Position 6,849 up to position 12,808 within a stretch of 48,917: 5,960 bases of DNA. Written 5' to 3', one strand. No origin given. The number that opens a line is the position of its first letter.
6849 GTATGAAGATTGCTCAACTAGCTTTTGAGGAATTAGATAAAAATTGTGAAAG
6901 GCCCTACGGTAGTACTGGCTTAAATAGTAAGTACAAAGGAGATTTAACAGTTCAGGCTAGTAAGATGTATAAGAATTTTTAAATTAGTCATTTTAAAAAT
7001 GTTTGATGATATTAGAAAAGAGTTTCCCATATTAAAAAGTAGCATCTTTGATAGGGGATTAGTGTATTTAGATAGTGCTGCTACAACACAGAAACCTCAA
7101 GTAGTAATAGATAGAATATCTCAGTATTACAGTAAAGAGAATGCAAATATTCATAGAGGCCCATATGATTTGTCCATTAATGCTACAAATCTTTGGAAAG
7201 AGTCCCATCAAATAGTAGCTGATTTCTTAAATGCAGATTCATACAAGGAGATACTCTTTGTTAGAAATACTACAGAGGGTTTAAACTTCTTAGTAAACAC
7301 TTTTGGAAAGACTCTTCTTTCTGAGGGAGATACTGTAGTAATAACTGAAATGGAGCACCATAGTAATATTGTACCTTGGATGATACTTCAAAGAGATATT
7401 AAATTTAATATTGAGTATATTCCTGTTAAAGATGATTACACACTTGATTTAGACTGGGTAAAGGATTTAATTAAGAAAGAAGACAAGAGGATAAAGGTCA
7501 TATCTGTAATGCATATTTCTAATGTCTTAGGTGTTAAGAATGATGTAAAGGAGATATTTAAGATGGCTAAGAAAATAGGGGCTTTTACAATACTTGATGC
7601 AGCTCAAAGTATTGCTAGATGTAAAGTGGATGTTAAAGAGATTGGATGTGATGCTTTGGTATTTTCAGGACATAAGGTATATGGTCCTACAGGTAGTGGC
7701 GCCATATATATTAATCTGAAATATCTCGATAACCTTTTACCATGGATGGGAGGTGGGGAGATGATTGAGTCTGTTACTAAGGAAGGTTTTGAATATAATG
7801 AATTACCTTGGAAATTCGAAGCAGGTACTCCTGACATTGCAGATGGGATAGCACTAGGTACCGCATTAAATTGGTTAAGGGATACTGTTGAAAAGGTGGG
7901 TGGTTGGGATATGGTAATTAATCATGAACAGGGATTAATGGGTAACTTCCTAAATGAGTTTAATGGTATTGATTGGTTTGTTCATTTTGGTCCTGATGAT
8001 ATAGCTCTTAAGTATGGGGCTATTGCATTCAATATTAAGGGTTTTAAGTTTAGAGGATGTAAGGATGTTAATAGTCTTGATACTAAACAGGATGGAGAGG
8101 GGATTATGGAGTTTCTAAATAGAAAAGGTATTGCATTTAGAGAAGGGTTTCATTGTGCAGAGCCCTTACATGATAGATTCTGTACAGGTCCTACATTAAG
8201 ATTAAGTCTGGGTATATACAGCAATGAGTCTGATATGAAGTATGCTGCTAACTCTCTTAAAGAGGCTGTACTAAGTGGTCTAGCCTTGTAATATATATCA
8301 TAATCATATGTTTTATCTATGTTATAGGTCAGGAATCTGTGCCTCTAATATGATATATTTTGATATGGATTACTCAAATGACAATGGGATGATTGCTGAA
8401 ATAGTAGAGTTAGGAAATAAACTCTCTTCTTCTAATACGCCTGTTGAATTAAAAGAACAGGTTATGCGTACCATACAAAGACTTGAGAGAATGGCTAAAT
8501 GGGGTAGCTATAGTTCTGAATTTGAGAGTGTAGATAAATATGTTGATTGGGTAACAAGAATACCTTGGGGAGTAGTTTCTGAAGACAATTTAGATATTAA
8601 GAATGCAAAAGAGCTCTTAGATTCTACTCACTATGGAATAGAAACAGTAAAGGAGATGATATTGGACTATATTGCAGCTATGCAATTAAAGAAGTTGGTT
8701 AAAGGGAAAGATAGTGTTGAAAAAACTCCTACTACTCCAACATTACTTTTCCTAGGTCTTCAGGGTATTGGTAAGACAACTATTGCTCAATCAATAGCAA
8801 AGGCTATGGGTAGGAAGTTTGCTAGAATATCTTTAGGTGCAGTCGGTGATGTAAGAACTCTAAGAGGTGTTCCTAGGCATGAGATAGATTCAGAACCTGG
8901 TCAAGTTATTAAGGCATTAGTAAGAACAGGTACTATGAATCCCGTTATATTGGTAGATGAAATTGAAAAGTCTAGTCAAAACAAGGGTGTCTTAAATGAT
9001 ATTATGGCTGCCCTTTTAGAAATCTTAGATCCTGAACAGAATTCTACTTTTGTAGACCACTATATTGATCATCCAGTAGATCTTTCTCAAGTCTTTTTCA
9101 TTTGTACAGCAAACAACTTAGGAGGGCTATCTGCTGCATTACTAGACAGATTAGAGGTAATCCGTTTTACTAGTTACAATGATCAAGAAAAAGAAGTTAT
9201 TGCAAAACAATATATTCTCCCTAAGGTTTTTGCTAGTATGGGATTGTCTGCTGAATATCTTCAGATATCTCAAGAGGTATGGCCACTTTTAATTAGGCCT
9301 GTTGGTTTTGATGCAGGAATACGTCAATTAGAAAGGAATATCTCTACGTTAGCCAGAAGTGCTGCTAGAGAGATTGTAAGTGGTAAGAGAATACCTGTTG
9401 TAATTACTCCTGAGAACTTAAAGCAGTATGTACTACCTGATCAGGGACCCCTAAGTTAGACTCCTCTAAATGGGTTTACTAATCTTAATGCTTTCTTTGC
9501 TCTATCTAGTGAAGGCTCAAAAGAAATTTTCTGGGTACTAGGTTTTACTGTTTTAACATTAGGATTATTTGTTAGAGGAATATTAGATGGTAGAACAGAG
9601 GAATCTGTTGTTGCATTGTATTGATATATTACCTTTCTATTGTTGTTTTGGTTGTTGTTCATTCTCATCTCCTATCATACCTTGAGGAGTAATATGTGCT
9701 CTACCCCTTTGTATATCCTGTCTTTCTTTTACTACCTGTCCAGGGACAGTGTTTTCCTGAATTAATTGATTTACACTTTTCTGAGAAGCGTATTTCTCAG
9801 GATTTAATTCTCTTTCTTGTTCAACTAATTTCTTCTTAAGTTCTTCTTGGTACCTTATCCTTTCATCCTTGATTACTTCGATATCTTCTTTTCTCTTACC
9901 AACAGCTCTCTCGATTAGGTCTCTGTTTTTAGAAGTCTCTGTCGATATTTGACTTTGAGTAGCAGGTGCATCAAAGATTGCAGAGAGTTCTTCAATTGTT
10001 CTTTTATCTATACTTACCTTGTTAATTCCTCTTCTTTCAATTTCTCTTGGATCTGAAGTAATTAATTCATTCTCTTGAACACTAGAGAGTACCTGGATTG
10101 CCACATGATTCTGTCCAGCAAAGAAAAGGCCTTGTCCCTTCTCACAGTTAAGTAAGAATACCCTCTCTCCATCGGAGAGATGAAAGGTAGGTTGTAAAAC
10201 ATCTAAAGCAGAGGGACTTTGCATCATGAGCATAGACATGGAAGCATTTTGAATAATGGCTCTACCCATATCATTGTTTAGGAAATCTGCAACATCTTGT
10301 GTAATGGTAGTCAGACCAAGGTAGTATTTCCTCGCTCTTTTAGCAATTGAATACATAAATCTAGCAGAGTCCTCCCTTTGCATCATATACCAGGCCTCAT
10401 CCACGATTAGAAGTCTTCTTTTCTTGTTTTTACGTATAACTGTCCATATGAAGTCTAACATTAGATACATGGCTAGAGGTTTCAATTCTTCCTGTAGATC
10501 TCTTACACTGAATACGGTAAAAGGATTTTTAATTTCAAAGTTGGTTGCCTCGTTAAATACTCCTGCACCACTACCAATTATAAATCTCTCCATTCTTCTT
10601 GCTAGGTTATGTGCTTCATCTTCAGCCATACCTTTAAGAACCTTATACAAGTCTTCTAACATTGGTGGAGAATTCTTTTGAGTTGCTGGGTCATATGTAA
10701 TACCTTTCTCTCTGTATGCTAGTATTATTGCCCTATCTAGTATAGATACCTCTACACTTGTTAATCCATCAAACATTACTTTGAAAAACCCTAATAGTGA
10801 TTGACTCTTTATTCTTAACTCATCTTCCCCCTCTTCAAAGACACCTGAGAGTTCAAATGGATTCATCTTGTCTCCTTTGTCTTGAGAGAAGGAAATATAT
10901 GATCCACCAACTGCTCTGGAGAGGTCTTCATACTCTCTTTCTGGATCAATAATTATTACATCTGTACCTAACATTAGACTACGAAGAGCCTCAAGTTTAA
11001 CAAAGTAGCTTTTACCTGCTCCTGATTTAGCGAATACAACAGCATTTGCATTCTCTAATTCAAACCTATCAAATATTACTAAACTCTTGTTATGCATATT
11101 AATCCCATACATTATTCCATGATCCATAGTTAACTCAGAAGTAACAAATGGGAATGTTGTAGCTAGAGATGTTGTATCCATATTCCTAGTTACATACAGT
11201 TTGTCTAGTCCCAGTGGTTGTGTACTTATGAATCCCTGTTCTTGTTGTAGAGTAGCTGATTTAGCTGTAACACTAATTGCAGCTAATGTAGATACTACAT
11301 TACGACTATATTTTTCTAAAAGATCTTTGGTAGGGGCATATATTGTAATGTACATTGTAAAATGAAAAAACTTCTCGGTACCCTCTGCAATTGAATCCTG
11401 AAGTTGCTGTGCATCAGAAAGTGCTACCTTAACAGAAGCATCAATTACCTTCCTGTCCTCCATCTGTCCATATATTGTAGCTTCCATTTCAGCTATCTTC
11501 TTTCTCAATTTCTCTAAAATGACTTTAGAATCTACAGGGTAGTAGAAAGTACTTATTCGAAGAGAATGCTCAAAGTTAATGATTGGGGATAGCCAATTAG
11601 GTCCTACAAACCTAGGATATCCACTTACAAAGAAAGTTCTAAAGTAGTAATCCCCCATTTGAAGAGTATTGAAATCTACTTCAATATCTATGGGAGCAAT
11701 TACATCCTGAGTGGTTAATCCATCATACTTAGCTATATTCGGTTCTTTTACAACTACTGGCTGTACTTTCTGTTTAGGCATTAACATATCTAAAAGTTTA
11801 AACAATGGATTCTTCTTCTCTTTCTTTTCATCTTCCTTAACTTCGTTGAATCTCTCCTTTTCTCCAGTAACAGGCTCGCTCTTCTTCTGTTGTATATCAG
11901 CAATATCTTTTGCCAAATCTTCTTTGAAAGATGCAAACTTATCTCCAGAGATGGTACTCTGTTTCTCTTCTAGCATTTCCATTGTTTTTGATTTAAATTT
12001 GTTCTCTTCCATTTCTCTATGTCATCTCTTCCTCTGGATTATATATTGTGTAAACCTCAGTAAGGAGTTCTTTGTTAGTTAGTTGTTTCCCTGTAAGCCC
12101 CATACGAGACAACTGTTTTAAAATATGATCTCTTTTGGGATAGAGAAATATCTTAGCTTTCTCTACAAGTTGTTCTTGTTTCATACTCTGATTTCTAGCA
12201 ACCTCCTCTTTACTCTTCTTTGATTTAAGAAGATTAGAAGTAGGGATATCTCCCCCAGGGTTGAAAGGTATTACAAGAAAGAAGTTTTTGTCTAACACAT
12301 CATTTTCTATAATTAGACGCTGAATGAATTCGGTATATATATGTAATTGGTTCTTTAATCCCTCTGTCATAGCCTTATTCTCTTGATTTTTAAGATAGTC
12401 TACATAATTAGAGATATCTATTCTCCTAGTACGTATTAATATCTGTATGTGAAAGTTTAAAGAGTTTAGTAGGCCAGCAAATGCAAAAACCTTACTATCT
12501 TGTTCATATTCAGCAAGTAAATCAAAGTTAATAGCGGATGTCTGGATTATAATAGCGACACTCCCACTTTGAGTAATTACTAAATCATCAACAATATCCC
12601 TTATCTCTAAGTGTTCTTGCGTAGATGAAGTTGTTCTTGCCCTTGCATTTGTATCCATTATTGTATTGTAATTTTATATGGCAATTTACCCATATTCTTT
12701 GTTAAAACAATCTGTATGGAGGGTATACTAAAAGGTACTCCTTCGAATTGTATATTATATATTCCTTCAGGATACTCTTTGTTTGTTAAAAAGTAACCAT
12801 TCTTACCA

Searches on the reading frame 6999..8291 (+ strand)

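Call 7: search_protein_families(library=pfam, proteins=[window:6999-8291:+], max_evalue=0.001)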
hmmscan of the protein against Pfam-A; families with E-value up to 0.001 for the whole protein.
window:6999-8291:+ (430 aa): 2 families
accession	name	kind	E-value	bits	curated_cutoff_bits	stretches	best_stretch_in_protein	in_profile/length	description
PF00266.25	Aminotran_5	-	6.9e-106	354.8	21.5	1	22-414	1-369/371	Aminotransferase class-V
PF01041.23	DegT_DnrJ_EryC1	-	0.00039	20.2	19.8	1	85-216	42-160/360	DegT/DnrJ/EryC1/StrS aminotransferase family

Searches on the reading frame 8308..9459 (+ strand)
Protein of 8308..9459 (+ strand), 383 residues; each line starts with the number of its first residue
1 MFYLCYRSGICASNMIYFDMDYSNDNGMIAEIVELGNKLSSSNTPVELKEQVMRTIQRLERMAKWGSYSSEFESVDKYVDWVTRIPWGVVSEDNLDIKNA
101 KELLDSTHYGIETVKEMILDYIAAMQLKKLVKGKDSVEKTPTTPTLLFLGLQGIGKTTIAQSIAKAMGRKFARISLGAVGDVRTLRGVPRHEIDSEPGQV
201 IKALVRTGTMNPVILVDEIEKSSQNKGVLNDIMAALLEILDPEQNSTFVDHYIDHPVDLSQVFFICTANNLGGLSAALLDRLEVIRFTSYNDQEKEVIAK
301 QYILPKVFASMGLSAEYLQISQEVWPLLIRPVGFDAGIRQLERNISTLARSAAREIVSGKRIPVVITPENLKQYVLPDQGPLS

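Call 7: search_protein_families(library=pfam, proteins=[window:8308-9459:+], max_evalue=0.001)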
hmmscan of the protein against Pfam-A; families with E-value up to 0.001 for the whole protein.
window:8308-9459:+ (383 aa): 5 families
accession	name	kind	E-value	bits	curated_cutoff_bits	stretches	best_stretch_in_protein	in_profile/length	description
PF00004.35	AAA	-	9.4e-19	68.6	21.2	1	146-288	1-129/131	ATPase family associated with various cellular activities (AAA)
PF22667.2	Lon_lid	-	3.2e-09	36.7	27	1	311-360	3-52/57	Lon protease AAA+ ATPase lid domain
PF07724.20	AAA_2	-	4e-08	33.9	27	1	145-269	5-124/166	AAA domain (Cdc48 subfamily)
PF07728.20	AAA_5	-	9.8e-07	29.3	22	1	146-282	2-139/139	AAA domain (dynein-related subfamily)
PF07726.17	AAA_3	-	0.00024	21.5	27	1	147-270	3-111/131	ATPase family associated with various cellular activities (AAA)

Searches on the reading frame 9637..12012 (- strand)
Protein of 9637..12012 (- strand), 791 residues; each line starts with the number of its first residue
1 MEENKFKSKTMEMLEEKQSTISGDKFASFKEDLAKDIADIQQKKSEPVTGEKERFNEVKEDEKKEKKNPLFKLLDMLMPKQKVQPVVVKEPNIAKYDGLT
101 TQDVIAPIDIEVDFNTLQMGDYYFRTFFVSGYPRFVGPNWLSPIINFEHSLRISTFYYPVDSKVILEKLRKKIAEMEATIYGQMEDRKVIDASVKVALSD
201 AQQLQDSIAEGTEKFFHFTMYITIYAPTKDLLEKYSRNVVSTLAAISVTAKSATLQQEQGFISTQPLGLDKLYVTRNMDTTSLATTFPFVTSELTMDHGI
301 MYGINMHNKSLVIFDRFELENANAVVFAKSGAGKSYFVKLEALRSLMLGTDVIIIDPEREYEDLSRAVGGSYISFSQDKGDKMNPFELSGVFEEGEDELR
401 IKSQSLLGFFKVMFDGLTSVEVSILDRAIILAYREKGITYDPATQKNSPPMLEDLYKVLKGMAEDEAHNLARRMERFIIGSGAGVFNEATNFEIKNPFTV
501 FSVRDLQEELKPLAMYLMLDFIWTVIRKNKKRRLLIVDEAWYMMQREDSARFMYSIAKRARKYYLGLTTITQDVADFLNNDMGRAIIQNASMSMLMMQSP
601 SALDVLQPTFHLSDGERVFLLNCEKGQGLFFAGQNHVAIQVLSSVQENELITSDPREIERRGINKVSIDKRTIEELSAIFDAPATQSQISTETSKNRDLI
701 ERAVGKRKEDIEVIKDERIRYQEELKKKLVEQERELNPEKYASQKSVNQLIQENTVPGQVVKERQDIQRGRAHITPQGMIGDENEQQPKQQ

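Call 6: search_protein_families(library=pfam, proteins=[window:9637-12012:-], max_evalue=0.1)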
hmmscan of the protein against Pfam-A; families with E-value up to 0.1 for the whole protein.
window:9637-12012:- (791 aa): 6 families
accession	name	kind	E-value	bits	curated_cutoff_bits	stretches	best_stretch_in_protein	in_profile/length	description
PF19044.6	P-loop_TraG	-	2.7e-24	86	25.8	1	319-626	27-348/413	TraG P-loop domain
PF12846.13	AAA_10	-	8.8e-10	38.6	27.5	2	321-367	21-67/362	AAA-like domain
PF01935.23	DUF87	-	2.4e-07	31.5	23.2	1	326-404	28-110/220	Helicase HerA, central domain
PF11130.14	TraC_F_IV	-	0.0034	16.9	28.1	1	165-266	275-372/375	TraC protein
PF00270.35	DEAD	-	0.014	15.6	26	0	320-360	13-56/167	DEAD/DEAH box helicase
PF03135.19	CagE_TrbE_VirB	-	0.015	15.7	21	1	195-266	122-196/204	CagE, TrbE, VirB family, component of type IV transporter system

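Call 10: search_protein_families(library=ncbifam, proteins=[window:9637-12012:-], max_evalue=0.1)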
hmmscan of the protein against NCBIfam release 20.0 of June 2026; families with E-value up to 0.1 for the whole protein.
window:9637-12012:- (791 aa): 12 families
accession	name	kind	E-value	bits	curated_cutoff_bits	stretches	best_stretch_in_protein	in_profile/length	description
NF045971.1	conju_CD1110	equivalog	1.4e-120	403.8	325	1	35-639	124-734/752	VirB4-like conjugal transfer ATPase, CD1110 family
NF045975.1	VirB4_plasma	equivalog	7.8e-81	272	590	1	68-650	292-892/894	Mbov_0397 family ICE element conjugal transfer ATPase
TIGR02746.1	TraC-F-type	equivalog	4.6e-51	173.6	567.05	1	165-629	269-742/800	type IV secretion system protein TraC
TIGR00929.1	VirB4_CagE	subfamily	4.8e-32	111.1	643.1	1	9-622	124-726/792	VirB4 family type IV secretion/conjugal transfer ATPase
NF041017.1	DNA_import_CedB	equivalog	4.6e-16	58.5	700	1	160-594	121-534/590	DNA import protein CedB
TIGR03783.1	Bac_Flav_CT_G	subfamily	4e-12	44.8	261.55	1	319-622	436-759/829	TraG family conjugative transposon ATPase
NF010278.0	PRK13721.1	subfamily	1.4e-09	36.4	1177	1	193-602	340-765/874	type IV secretion system protein TraC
NF042935.1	SCO6880_fam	subfamily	7.5e-07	28.4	60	1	137-269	344-477/477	SCO6880 family protein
NF010447.0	PRK13873.1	equivalog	4.2e-06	25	1020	1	470-596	575-702/815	conjugal transfer protein TrbE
NF053655.1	CedD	equivalog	4.8e-05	22.2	600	1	469-573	348-459/527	DNA-translocating ATPase CedD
NF006616.1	PRK09183.1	subfamily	0.062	12.6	300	0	526-567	157-199/253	IS21-like element helper ATPase IstB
NF038214.1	IS21_help_AAA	equivalog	0.085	12.5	200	0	525-559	145-180/232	IS21-like element helper ATPase IstB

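Call 92: find_related_loci(query=window:9637-12012:-, collection=metagenome_contigs, flank=10000)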
Query window:9637-12012:- (791 aa) in metagenome_contigs; peptide patterns used: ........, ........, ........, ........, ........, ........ (x = any residue, [..] = any of these).
228 stretches matched a pattern; 198 encode a relative of the query (tblastn E <= 1e-3); the best 80 are kept; 80 distinct loci.
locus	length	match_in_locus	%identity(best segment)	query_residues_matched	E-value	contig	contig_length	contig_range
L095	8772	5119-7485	83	1-791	0e+0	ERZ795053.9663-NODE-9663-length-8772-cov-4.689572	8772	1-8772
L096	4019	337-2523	84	62-790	0e+0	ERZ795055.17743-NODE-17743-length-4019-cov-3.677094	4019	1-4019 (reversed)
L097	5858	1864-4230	79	2-782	0e+0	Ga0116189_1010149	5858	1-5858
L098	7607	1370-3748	79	2-785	0e+0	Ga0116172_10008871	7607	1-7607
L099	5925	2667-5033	79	1-790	0e+0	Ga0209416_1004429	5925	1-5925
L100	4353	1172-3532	77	1-790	0e+0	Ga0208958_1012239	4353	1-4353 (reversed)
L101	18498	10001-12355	78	1-790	0e+0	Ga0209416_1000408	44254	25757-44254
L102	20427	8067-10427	76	1-790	0e+0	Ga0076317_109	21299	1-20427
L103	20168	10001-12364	76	3-790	0e+0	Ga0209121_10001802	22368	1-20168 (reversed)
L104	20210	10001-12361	76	1-790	0e+0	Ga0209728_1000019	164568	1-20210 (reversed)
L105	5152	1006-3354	74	7-787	0e+0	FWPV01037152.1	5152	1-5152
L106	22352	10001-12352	73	3-785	0e+0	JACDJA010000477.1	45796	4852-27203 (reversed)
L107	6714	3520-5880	72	3-790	0e+0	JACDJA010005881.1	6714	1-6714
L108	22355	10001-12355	69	22-791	0e+0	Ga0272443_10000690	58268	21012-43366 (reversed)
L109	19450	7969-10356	68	6-790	0e+0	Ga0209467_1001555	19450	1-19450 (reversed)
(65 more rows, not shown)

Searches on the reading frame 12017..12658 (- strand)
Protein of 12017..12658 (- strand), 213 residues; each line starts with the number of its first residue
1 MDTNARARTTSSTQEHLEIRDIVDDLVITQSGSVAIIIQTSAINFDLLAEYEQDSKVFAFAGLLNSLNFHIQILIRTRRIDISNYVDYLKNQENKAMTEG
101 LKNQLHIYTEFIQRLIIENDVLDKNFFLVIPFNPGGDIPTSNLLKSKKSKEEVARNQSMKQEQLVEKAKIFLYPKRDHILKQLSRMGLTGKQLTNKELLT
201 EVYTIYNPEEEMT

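Call 6: search_protein_families(library=pfam, proteins=[window:12017-12658:-], max_evalue=0.1)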
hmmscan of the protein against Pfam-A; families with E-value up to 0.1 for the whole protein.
window:12017-12658:- (213 aa): 1 family
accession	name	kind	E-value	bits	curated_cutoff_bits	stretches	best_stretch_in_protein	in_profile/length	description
PF01008.23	IF-2B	-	0.021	14.5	22.4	1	45-118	13-88/280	Initiation factor 2 subunit family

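Call 10: search_protein_families(library=ncbifam, proteins=[window:12017-12658:-], max_evalue=0.1)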
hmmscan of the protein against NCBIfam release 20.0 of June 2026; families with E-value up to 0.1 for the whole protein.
window:12017-12658:- (213 aa): 2 families
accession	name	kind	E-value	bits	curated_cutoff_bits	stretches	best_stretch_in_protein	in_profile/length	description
NF041427.1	TrsD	subfamily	9.6e-08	32.1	200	1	11-103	13-110/201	TrsD/TraD family conjugative transfer protein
NF045975.1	VirB4_plasma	equivalog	1.7e-06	26.1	590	1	10-130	101-233/894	Mbov_0397 family ICE element conjugal transfer ATPase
